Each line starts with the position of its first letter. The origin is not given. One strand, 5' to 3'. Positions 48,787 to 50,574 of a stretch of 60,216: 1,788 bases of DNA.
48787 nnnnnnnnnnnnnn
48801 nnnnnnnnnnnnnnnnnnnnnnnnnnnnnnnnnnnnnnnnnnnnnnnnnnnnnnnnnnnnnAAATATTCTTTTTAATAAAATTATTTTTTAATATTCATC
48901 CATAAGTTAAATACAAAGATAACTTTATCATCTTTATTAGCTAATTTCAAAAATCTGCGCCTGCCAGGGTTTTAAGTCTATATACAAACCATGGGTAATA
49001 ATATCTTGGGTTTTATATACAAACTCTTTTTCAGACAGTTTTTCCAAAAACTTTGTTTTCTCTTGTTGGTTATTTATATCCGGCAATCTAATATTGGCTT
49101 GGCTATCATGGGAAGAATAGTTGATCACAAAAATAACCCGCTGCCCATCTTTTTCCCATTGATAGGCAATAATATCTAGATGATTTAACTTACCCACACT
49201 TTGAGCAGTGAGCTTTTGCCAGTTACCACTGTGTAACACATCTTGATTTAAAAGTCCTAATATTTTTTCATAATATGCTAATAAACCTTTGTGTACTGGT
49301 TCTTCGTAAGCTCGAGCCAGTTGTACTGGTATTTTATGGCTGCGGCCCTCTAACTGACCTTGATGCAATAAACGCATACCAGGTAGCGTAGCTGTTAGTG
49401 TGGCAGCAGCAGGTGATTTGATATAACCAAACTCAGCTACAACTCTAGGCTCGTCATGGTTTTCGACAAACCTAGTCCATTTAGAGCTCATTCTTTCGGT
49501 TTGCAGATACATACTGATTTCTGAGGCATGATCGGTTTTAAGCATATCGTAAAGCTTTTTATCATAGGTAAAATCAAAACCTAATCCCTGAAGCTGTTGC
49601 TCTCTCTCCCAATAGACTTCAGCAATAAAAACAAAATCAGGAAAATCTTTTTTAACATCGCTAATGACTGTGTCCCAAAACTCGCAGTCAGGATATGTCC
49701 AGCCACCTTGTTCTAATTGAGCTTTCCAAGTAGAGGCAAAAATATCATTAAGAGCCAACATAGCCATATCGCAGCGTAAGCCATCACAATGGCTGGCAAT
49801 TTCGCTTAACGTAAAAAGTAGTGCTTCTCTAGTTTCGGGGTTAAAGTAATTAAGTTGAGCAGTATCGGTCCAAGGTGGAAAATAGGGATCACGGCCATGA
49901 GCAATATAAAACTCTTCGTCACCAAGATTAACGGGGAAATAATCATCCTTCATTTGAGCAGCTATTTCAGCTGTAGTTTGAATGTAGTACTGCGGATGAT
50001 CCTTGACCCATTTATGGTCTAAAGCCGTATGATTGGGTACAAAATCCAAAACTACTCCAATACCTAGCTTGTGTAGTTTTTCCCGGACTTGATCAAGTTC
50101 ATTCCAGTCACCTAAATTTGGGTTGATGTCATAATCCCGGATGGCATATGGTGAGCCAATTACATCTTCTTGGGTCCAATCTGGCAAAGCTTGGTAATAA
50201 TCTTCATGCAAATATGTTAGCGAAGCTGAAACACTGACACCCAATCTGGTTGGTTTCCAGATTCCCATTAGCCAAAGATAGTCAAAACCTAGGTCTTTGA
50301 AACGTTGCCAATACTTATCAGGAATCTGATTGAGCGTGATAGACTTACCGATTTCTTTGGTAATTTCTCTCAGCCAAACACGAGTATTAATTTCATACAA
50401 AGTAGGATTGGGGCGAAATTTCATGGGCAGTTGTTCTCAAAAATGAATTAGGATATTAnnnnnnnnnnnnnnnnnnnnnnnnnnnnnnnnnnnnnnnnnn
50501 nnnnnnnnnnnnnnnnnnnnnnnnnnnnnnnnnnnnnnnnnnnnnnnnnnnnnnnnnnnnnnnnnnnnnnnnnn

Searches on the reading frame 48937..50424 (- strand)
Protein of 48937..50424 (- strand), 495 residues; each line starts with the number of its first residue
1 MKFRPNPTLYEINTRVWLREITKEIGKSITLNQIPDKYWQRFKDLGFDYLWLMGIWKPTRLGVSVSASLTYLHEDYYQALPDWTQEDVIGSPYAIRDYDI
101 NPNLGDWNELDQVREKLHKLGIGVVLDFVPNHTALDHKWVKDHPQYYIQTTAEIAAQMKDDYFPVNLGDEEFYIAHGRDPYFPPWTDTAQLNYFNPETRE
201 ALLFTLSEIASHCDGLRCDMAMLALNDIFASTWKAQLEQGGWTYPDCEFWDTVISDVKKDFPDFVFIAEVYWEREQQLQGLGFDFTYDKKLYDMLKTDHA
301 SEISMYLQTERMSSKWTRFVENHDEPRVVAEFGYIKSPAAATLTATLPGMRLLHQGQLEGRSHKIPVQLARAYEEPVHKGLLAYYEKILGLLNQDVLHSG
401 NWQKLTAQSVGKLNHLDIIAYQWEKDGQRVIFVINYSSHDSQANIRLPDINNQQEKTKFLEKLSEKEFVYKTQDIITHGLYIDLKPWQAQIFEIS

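Call 45: search_protein_families(library=pfam, proteins=[window:48937-50424:-], max_evalue=0.001)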
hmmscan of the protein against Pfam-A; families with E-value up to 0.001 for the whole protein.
window:48937-50424:- (495 aa): 1 family
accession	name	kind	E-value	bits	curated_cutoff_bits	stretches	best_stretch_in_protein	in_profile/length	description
PF00128.31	Alpha-amylase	-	1.1e-18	68.2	22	1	43-360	29-355/446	Alpha amylase, catalytic domain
